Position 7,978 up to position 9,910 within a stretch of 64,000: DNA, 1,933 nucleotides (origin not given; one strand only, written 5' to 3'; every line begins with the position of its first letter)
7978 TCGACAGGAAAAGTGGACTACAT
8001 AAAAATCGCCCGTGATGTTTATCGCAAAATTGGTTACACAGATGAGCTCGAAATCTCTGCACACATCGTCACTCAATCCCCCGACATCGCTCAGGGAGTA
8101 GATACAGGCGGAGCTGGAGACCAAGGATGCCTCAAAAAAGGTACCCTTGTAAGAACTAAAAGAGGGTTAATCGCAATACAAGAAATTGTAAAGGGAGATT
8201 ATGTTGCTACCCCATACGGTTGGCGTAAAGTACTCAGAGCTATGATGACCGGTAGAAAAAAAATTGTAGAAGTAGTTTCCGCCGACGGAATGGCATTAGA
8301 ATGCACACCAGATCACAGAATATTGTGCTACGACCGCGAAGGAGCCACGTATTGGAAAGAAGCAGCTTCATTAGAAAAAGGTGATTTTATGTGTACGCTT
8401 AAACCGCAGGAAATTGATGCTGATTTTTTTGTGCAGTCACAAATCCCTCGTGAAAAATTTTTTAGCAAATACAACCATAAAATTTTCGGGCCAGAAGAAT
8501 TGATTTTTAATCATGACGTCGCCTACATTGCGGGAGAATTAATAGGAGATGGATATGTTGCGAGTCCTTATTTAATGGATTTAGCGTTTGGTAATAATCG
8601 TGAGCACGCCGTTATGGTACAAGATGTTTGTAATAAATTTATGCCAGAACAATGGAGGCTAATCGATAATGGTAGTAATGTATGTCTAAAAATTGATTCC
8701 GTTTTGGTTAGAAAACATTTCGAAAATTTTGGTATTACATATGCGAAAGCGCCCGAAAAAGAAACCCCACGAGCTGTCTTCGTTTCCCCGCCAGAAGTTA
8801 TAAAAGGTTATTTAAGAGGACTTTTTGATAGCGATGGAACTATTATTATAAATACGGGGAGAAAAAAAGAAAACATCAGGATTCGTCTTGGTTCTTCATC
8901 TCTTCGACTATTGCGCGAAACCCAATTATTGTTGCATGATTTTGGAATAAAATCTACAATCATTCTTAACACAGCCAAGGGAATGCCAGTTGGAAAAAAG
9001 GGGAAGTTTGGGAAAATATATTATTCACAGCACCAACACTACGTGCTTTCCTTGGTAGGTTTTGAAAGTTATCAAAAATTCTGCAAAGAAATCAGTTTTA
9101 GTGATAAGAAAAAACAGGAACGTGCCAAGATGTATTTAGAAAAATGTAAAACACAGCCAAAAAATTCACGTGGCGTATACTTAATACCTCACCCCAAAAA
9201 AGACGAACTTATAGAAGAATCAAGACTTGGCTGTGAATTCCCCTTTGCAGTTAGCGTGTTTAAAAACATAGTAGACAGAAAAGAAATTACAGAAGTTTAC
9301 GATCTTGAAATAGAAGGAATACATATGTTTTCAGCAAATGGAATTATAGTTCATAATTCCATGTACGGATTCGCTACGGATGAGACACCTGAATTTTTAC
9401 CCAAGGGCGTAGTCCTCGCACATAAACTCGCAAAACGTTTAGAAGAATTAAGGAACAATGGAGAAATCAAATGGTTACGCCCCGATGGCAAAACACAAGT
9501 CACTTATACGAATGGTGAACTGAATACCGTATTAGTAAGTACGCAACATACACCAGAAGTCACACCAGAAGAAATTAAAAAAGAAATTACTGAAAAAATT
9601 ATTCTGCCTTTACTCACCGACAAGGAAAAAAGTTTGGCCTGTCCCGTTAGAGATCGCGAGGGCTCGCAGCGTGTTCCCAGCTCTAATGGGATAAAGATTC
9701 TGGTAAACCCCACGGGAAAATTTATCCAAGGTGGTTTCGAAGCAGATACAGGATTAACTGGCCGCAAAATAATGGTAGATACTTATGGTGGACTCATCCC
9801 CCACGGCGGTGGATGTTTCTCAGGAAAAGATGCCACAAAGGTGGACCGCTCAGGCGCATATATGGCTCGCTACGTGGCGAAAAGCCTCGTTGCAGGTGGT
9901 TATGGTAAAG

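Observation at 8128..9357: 410-aa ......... intein in S-adenosylmethionine synthetase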

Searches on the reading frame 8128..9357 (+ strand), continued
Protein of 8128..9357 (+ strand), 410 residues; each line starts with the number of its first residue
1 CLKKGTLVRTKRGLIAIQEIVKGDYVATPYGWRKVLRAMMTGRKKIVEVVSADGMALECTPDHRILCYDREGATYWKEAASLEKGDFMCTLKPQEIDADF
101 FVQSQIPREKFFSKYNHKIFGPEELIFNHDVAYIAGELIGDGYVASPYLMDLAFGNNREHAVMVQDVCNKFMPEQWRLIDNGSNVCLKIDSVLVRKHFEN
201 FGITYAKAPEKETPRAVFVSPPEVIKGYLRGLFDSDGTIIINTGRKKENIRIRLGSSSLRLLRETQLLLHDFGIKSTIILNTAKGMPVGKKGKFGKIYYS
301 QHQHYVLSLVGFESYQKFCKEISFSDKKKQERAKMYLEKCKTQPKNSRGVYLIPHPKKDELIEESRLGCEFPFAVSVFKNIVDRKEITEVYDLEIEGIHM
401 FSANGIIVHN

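Call 46: find_encoding_contigs(protein=P0168, flank=8000, max_places=2)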
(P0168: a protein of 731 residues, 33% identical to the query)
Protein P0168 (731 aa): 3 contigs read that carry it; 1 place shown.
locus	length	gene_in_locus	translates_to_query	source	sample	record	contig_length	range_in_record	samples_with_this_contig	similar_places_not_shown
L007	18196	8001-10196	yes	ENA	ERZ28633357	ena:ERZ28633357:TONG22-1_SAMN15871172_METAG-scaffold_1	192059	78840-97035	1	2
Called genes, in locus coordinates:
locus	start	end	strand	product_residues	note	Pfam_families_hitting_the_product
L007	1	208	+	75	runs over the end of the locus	-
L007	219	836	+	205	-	PF07087:DUF1353 (faint)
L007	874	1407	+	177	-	PF02511:Thy1 (faint)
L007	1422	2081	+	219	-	-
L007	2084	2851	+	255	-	PF05866:RusA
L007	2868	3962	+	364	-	-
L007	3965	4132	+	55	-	-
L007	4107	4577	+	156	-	-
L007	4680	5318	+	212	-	PF22755:E217_gp28, PF05521:Phage_HCP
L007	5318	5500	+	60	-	-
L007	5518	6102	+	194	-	-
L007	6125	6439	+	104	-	-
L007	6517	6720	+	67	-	-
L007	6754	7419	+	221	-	PF00293:NUDIX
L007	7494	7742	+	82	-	-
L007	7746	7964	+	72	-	-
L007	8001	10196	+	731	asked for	PF00438:S-AdoMet_synt_N, PF14890:Intein_splicing, PF14528:LAGLIDADG_3, PF02773:S-AdoMet_synt_C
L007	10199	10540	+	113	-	-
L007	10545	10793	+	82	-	-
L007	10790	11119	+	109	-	-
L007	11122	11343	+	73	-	-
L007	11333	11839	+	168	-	-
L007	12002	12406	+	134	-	-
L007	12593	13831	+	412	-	PF12323:HTH_OrfB_IS605, PF01385:OrfB_IS605, PF07282:Cas12f1-like_TNB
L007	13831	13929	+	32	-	-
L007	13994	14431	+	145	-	-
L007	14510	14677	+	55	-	-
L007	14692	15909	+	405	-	PF17767:NAPRTase_N, PF04095:NAPRTase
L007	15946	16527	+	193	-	PF00383:dCMP_cyt_deam_1, PF14437:MafB19-deam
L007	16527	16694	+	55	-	-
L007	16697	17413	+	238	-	PF01467:CTP_transf_like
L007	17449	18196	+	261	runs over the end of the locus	PF02540:NAD_synthase, PF03054:tRNA_Me_trans (faint)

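Call 47: fold_search(model_id=the predicted structure, library=pdb)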
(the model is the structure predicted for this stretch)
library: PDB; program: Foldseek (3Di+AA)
matches with E <= 10: 988; with E <= 0.001: 117
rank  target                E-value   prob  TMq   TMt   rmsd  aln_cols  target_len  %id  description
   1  7qss                  8.2e-22  1.00  0.70  0.67   8.9       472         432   19  Crystal structure of homing endonuclease-associated TliVMA intein (C1A) (released 2022-03-30)
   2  7qsu                  4.4e-21  1.00  0.68  0.76   5.2       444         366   18  Crystal structure of homing endonuclease-associated TliVMA intein (C1A, d333-339) (released 2022-03-30)
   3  1dq3                  5.8e-17  1.00  0.62  0.57   6.5       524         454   14  CRYSTAL STRUCTURE OF AN ARCHAEAL INTEIN-ENCODED HOMING ENDONUCLEASE PI-PFUI (released 2000-07-05)
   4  7qst                  1.8e-16  1.00  0.55  0.62   7.8       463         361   17  Crystal structure of homing endonuclease-associated PhoVMA intein (C1A) (released 2022-03-30)
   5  1vde_A                5.4e-15  1.00  0.43  0.41  21.7       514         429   13  PI-SCEI, A HOMING ENDONUCLEASE WITH PROTEIN SPLICING ACTIVITY (released 1998-04-08)
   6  1ef0_A                1.3e-14  1.00  0.50  0.48   9.4       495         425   14  CRYSTAL STRUCTURE OF PI-SCEI MINIPRECURSOR (released 2000-06-07)
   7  1vde_B                3.9e-14  1.00  0.45  0.44  21.6       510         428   14  PI-SCEI, A HOMING ENDONUCLEASE WITH PROTEIN SPLICING ACTIVITY (released 1998-04-08)
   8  1lws_A                8.3e-14  1.00  0.47  0.45  20.0       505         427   14  Crystal structure of the intein homing endonuclease PI-SceI bound to its recognition sequence (released 2002-09-27)
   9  2cw7                  1.1e-13  1.00  0.57  0.45  12.2       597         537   12  Crystal structure of intein homing endonuclease II (released 2006-04-18)
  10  1um2_B                2.2e-13  1.00  0.45  0.44  12.7       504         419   13  Crystal Structure of the Vma1-Derived Endonuclease with the Ligated Extein Segment (released 2004-09-22)
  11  1dfa                  5.1e-13  1.00  0.44  0.44  13.4       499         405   14  CRYSTAL STRUCTURE OF PI-SCEI IN C2 SPACE GROUP (released 1999-12-08)
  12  1jva_B                7.2e-13  1.00  0.44  0.42  19.7       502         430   13  CRYSTAL STRUCTURE OF THE VMA1-DERIVED ENDONUCLEASE BEARING THE N AND C EXTEIN PROPEPTIDES (released 2002-08-29)
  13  1um2_A                7.2e-13  1.00  0.43  0.43  12.7       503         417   14  Crystal Structure of the Vma1-Derived Endonuclease with the Ligated Extein Segment (released 2004-09-22)
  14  1jva_A                1.5e-12  1.00  0.42  0.41  20.3       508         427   13  CRYSTAL STRUCTURE OF THE VMA1-DERIVED ENDONUCLEASE BEARING THE N AND C EXTEIN PROPEPTIDES (released 2002-08-29)
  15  1lwt_A                2.2e-12  1.00  0.44  0.41  20.2       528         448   13  Crystal structure of the intein homing endonuclease PI-SceI bound to its substrate DNA (Ca2+ free) (released 2002-09-27)
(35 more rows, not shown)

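Call 50: find_related_loci(query=A3, collection=metagenome_contigs, flank=3000)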
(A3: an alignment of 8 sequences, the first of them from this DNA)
Query A3 (410 aa) in metagenome_contigs; peptide patterns used: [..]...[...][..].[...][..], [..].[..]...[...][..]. (x = any residue, [..] = any of these).
404 stretches matched a pattern; 61 encode a relative of the query (tblastn E <= 1e-3); 61 distinct loci.
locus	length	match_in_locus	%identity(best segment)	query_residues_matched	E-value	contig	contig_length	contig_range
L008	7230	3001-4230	75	1-410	0e+0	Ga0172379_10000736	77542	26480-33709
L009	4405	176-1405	63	1-410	2e-178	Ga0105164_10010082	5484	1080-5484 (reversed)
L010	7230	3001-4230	58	1-410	4e-169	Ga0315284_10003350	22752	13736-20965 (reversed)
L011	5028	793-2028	59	1-410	3e-166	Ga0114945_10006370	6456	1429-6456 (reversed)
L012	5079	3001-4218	55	1-410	7e-155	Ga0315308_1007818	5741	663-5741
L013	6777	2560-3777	55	1-410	6e-154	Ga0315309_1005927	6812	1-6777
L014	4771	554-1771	55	1-410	2e-153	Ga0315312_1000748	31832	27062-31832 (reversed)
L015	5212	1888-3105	54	1-410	1e-154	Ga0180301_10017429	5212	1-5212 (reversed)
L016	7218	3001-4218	54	1-410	1e-151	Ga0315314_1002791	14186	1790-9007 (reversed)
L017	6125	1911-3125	57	1-410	3e-149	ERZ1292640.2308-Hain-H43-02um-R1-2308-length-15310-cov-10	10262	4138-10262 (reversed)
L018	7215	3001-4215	54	1-410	5e-148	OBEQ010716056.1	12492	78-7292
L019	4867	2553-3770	55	1-410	1e-148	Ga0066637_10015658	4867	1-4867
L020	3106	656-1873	54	1-410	4e-153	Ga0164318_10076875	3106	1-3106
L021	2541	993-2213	52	1-410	2e-137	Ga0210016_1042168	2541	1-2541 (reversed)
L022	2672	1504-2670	53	1-394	1e-133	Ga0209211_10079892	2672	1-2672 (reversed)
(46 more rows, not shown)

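Call 51: find_related_loci(query=A3, collection=viral_contigs, flank=3000)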
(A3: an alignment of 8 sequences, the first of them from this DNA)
Query A3 (410 aa) in viral_contigs; peptide patterns used: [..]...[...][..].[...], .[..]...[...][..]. (x = any residue, [..] = any of these).
136 stretches matched a pattern; 40 encode a relative of the query (tblastn E <= 1e-3); 40 distinct loci.
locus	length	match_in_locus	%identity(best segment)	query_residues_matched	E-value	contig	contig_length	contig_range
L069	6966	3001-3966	28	1-357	8e-25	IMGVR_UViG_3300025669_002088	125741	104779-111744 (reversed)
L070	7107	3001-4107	27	1-410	3e-23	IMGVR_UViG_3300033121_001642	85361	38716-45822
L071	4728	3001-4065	25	1-410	2e-20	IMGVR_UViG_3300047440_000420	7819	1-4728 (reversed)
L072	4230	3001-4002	26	1-410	4e-20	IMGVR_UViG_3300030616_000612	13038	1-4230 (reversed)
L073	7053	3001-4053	24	54-410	3e-11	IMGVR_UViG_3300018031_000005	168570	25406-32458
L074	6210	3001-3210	36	1-70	2e-10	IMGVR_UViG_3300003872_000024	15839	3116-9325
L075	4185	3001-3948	25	41-410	2e-9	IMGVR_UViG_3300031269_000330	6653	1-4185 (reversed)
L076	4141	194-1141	25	41-410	1e-9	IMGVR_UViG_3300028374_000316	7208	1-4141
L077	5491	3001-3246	36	1-86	5e-9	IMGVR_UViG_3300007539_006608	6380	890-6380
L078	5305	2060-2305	36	1-86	5e-9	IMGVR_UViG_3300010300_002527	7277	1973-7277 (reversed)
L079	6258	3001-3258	32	1-88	5e-8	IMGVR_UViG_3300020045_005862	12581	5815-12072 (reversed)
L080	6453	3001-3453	29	1-167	6e-8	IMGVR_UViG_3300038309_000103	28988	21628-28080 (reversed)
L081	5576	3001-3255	37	1-89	7e-8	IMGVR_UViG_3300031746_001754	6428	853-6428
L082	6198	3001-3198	33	1-66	2e-7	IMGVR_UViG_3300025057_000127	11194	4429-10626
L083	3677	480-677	33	1-66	1e-7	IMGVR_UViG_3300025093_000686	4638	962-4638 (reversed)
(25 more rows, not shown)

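Call 63: search_protein_families(library=pfam, proteins=[L010:8-1039:+, L010:1054-1500:-, L010:1545-2426:-, L010:5031-5498:-, L010:5498-5899:-, L010:6550-7113:+, L009:2247-2960:+, L011:3180-4442:+, L008:5556-6842:-, L008:2251-2718:-], max_evalue=0.001)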
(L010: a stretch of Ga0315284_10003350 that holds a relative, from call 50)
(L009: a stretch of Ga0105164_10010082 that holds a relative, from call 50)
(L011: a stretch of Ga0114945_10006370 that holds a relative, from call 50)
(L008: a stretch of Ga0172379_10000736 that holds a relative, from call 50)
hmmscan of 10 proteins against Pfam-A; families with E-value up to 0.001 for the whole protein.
L010:8-1039:+ (344 aa): 3 families
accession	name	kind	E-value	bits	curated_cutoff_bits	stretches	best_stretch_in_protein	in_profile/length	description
PF24621.2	DHQS_C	-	2.6e-47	160.8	27.6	1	162-307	1-144/144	3-dehydroquinate synthase C-terminal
PF01761.26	DHQ_synthase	-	3.6e-41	139.9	24.2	1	48-160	2-114/115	3-dehydroquinate synthase N-terminal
PF13685.12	Fe-ADH_2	-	1.8e-07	31.7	28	1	5-112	11-108/149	Iron-containing alcohol dehydrogenase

L010:1054-1500:- (148 aa): 2 families
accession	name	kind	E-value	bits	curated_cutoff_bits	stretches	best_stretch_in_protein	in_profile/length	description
PF13026.12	DUF3887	-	5e-07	30.7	31.8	1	48-125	6-82/91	Protein of unknown function (DUF3887)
PF13211.12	DUF4019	-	0.00049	20.9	26.5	1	47-126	6-92/104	Protein of unknown function (DUF4019)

L010:1545-2426:- (293 aa): 7 families
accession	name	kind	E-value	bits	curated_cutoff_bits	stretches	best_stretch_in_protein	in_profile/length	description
PF00571.33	CBS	-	8e-15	55.4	24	2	182-232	2-53/57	CBS domain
PF01381.28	HTH_3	-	2.1e-13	50.5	23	1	125-173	1-49/55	Helix-turn-helix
PF13560.12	HTH_31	-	3.5e-12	46.9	27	1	122-172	3-54/64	Helix-turn-helix domain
PF13443.12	HTH_26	-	1.9e-06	28.4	22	1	125-172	2-50/63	Cro/C1-type HTH DNA-binding domain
PF12844.13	HTH_19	-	2.3e-05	24.7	30.2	1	122-167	1-46/64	Helix-turn-helix domain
PF13744.12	HTH_37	-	3.3e-05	24.1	27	1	123-175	21-71/80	Helix-turn-helix domain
PF15731.11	MqsA_antitoxin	-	5.9e-05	23.6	30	1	116-175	65-123/131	Antitoxin component of bacterial toxin-antitoxin system, MqsA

L010:5031-5498:- (155 aa): 1 family
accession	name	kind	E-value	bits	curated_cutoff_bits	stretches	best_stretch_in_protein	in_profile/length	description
PF06695.16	Sm_multidrug_ex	-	1.9e-34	119.3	30.7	1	20-138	1-121/121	Putative small multi-drug export protein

L010:5498-5899:- (133 aa): 1 family
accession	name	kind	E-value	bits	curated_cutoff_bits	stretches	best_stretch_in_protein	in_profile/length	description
PF13470.12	PIN_3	-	2.1e-17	64.5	27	1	1-106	1-115/115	PIN domain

L010:6550-7113:+ (188 aa): 1 family
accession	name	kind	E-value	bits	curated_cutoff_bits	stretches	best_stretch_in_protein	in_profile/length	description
PF00160.26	Pro_isomerase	-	1.6e-53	181.6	21.7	1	41-186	3-158/159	Cyclophilin type peptidyl-prolyl cis-trans isomerase/CLD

L009:2247-2960:+ (238 aa): 0 families

L011:3180-4442:+ (421 aa): 2 families
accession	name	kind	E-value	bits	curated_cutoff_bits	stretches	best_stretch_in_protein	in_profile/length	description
PF13669.12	Glyoxalase_4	-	3.9e-07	30.8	27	1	196-296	1-94/109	Glyoxalase/Bleomycin resistance protein/Dioxygenase superfamily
PF00903.31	Glyoxalase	-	0.00054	20.8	20.6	0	195-296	2-96/121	Glyoxalase/Bleomycin resistance protein/Dioxygenase superfamily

L008:5556-6842:- (428 aa): 0 families

L008:2251-2718:- (155 aa): 1 family
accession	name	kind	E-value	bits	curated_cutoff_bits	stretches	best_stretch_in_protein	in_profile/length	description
PF01258.23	zf-dskA_traR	-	1.7e-07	31.6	24.9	1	124-150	2-28/36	Prokaryotic dksA/traR C4-type zinc finger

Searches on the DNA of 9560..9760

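Call 74: search_rna_families(source=window, start=9560, end=9760, threshold=evalue, max_evalue=1)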
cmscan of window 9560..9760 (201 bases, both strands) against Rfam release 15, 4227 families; matches with E-value up to 1: 0.
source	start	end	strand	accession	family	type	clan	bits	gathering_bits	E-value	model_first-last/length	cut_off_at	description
